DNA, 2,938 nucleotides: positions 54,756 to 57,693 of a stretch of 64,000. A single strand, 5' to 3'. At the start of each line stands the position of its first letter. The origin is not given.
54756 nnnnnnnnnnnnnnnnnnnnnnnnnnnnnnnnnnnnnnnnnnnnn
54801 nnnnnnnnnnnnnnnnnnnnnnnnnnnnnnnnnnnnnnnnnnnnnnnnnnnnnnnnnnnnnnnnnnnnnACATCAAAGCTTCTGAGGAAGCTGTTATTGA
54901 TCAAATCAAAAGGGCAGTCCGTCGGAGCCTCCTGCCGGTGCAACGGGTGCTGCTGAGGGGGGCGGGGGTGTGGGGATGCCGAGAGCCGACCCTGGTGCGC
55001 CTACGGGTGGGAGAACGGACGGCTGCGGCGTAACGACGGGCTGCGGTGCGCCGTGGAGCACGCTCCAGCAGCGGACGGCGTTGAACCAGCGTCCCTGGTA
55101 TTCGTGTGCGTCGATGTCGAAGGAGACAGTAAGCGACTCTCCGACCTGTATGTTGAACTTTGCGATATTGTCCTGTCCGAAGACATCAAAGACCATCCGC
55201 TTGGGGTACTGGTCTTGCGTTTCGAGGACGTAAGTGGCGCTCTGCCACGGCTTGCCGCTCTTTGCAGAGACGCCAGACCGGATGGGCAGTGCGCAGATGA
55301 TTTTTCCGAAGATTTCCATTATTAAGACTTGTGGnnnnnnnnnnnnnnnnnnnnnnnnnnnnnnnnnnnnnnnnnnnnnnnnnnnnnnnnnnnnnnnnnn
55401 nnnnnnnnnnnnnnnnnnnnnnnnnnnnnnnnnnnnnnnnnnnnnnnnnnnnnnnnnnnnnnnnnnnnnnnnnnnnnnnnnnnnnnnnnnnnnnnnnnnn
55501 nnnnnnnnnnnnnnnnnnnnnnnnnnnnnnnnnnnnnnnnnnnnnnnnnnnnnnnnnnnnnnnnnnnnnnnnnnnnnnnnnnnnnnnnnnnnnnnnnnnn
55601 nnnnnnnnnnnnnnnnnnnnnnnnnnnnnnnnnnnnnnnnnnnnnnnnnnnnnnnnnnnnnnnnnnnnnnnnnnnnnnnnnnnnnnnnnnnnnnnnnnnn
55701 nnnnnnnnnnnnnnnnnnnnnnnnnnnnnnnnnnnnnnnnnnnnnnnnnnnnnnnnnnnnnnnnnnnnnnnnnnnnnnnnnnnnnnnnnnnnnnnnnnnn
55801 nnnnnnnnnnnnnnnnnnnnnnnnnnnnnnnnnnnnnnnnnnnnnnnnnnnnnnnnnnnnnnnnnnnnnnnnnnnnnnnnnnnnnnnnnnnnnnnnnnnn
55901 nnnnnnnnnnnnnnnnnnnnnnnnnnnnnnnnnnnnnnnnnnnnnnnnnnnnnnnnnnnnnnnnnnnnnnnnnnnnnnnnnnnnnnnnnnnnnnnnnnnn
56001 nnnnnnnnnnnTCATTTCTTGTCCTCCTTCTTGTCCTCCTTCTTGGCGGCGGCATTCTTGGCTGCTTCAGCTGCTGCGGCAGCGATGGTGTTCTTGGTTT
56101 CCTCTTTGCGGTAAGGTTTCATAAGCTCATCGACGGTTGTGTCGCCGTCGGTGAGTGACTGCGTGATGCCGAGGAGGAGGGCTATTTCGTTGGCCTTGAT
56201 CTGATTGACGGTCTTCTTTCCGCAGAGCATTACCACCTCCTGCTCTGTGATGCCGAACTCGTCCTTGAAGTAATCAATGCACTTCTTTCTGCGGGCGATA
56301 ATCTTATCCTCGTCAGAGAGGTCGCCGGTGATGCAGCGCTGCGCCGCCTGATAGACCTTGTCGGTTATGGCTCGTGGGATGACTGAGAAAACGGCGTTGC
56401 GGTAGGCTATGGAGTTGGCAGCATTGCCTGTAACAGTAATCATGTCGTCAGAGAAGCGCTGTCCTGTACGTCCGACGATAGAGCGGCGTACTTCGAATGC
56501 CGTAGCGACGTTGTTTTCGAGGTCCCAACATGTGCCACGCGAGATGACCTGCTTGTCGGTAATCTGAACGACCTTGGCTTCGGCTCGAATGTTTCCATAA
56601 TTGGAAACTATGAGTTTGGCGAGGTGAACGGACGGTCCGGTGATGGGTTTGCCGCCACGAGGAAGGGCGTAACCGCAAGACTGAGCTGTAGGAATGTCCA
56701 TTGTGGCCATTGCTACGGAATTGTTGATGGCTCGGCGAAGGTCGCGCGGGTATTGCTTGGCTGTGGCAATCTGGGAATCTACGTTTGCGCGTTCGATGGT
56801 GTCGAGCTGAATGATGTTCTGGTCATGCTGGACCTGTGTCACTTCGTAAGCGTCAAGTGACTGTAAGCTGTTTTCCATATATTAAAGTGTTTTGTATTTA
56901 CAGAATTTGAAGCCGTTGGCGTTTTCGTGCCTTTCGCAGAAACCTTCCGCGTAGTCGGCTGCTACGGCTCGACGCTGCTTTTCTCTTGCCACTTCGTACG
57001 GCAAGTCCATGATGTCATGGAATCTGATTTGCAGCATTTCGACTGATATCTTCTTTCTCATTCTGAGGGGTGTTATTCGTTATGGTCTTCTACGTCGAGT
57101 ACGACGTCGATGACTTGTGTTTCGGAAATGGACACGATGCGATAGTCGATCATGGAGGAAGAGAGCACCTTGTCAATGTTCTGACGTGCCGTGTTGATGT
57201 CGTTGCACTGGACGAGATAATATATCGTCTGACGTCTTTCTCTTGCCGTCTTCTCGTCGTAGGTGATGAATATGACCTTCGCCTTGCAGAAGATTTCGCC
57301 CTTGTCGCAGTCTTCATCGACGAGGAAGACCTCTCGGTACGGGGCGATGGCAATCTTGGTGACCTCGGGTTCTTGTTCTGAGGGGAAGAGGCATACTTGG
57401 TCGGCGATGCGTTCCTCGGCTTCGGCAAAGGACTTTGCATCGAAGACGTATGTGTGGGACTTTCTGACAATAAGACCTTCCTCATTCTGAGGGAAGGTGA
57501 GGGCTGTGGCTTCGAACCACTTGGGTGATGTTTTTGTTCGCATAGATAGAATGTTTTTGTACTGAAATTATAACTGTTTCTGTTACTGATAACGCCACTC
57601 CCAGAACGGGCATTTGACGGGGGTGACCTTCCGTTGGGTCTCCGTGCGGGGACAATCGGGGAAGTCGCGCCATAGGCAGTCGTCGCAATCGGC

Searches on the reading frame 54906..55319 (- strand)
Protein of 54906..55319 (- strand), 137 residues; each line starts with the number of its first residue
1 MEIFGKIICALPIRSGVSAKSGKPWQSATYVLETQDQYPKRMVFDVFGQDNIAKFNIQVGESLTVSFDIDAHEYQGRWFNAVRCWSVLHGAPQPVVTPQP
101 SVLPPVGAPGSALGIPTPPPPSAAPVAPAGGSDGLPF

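Call 32: search_protein_families(library=pfam, proteins=[window:54906-55319:-], max_evalue=0.01)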
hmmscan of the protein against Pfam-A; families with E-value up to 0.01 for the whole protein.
window:54906-55319:- (137 aa): 1 family
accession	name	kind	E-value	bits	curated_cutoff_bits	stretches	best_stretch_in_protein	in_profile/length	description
PF11325.14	DUF3127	-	3.8e-27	94.8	27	1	2-87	1-84/85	Domain of unknown function (DUF3127)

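Call 78: search_protein_families(library=ncbifam, proteins=[window:54906-55319:-], max_evalue=0.01)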
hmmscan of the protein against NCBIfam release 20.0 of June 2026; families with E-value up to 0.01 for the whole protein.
window:54906-55319:- (137 aa): 0 families

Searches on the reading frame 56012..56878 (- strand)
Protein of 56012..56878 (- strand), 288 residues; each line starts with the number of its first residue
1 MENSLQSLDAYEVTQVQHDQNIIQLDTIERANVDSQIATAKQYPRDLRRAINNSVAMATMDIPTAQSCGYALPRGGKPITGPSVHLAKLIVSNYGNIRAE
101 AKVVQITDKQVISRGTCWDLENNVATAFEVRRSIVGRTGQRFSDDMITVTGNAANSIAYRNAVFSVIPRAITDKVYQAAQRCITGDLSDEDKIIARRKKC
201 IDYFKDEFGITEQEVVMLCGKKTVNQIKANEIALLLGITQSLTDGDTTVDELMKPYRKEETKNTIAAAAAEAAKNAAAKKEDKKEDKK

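Call 32: search_protein_families(library=pfam, proteins=[window:56012-56878:-], max_evalue=0.01)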
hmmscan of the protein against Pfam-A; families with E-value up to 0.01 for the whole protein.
window:56012-56878:- (288 aa): 0 families

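Call 38: search_protein_families(library=phrogs, proteins=[window:56012-56878:-], max_evalue=0.001)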
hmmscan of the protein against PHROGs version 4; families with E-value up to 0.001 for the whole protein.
window:56012-56878:- (288 aa): 1 family
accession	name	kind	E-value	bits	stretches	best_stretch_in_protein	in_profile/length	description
phrog_3657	-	unknown function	1e-50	173.5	1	16-283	17-283/289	-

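Call 39: search_protein_families(library=pfam, proteins=[window:56012-56878:-], max_evalue=0.01)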
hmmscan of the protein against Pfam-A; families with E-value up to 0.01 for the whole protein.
window:56012-56878:- (288 aa): 0 families

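Call 77: search_solved_structures(query=window:56012-56878:-, max_evalue=1)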
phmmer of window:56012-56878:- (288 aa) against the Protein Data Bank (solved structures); distinct sequences matched with E-value up to 1: 1.
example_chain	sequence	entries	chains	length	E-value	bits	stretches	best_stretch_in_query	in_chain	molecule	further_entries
5v7q_V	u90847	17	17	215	0.0093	18.6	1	182-279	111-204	50S ribosomal protein L25 | Large ribosomal subunit protein bL25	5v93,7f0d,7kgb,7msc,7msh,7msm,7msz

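Call 78: search_protein_families(library=ncbifam, proteins=[window:56012-56878:-], max_evalue=0.01)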
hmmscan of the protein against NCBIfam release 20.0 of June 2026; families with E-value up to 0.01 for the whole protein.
window:56012-56878:- (288 aa): 0 families

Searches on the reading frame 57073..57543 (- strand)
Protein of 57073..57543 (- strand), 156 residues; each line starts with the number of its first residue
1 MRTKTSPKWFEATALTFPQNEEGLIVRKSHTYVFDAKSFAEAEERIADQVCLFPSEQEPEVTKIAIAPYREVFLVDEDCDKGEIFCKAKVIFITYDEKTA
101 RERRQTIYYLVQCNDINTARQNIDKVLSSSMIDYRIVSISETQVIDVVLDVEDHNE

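Call 32: search_protein_families(library=pfam, proteins=[window:57073-57543:-], max_evalue=0.01)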
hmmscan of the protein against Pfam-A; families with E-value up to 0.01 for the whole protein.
window:57073-57543:- (156 aa): 1 family
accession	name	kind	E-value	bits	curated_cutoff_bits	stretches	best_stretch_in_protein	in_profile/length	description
PF14902.11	DUF4494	-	7e-32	110.6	27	1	9-148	1-137/139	Domain of unknown function (DUF4494)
